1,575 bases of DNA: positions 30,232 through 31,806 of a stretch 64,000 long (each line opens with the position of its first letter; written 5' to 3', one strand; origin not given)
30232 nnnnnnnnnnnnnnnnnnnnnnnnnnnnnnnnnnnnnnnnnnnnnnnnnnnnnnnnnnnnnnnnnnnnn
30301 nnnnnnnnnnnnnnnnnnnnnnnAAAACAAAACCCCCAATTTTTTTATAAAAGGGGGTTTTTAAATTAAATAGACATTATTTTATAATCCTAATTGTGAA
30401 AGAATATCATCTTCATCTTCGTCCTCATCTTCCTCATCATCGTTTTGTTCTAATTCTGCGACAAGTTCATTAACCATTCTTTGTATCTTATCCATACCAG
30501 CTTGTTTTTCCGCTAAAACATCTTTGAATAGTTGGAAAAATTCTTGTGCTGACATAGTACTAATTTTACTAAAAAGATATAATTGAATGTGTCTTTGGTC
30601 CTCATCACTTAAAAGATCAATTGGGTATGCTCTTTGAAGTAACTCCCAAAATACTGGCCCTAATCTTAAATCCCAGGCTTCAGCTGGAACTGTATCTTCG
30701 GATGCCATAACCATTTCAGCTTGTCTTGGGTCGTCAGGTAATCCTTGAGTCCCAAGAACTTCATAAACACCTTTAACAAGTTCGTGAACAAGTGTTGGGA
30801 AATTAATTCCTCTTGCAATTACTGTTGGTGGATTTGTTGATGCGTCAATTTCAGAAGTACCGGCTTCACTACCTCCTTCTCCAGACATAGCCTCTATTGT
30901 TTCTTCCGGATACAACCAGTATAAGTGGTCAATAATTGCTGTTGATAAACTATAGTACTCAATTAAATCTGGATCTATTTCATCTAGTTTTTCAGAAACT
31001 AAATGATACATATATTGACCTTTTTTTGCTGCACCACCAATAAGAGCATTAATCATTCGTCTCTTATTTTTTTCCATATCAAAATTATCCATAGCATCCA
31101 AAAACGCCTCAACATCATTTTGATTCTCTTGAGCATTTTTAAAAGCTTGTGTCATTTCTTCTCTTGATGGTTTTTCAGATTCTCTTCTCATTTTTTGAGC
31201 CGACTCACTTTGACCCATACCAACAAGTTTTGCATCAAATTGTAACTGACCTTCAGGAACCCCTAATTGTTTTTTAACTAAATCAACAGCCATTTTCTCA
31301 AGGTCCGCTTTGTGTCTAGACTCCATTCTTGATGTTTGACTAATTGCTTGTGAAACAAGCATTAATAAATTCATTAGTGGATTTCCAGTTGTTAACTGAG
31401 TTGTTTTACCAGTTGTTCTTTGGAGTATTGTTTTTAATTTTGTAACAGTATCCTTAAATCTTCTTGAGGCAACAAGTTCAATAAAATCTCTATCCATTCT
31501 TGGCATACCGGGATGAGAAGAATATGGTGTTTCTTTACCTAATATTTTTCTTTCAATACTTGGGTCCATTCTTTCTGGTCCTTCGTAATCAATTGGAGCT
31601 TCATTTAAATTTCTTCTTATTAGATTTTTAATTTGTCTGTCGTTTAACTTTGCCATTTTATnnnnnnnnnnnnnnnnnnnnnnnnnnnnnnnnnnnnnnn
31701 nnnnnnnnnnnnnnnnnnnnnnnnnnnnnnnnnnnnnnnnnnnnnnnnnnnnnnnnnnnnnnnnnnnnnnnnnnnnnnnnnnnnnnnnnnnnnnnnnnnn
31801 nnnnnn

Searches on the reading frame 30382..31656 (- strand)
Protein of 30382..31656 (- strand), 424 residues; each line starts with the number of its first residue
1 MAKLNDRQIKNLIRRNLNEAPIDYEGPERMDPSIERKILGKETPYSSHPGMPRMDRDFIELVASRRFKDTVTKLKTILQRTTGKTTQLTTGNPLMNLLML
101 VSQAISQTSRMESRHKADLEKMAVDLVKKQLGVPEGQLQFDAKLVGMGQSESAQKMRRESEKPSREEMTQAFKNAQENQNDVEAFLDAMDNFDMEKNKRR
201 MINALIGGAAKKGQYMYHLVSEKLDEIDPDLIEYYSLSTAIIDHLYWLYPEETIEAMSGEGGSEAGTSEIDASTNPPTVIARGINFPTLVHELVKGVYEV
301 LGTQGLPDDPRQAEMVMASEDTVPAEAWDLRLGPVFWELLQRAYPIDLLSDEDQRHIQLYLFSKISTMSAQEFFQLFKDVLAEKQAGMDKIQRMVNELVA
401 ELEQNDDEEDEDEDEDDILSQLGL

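Call 19: search_protein_families(library=phrogs, proteins=[window:30382-31656:-], max_evalue=0.001)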
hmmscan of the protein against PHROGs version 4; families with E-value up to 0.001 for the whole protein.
window:30382-31656:- (424 aa): 0 families

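Call 38: search_protein_families(library=pfam, proteins=[window:30382-31656:-], max_evalue=1)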
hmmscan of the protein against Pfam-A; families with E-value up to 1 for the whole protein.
window:30382-31656:- (424 aa): 4 families
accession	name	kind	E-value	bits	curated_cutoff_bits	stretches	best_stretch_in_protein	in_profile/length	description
PF16859.10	TetR_C_11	-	0.079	13.8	32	0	319-347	74-102/113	Tetracyclin repressor-like, C-terminal domain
PF06013.18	WXG100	-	0.13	13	27.3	0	377-408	49-80/86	Proteins of 100 residues with WXG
PF04102.17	SlyX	-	0.31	12.1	30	1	377-416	22-61/67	SlyX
PF24235.1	RHG29_45_N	-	0.67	10.7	27.7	1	65-129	9-72/108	Rho GTPase-activating protein 29/45 N-terminal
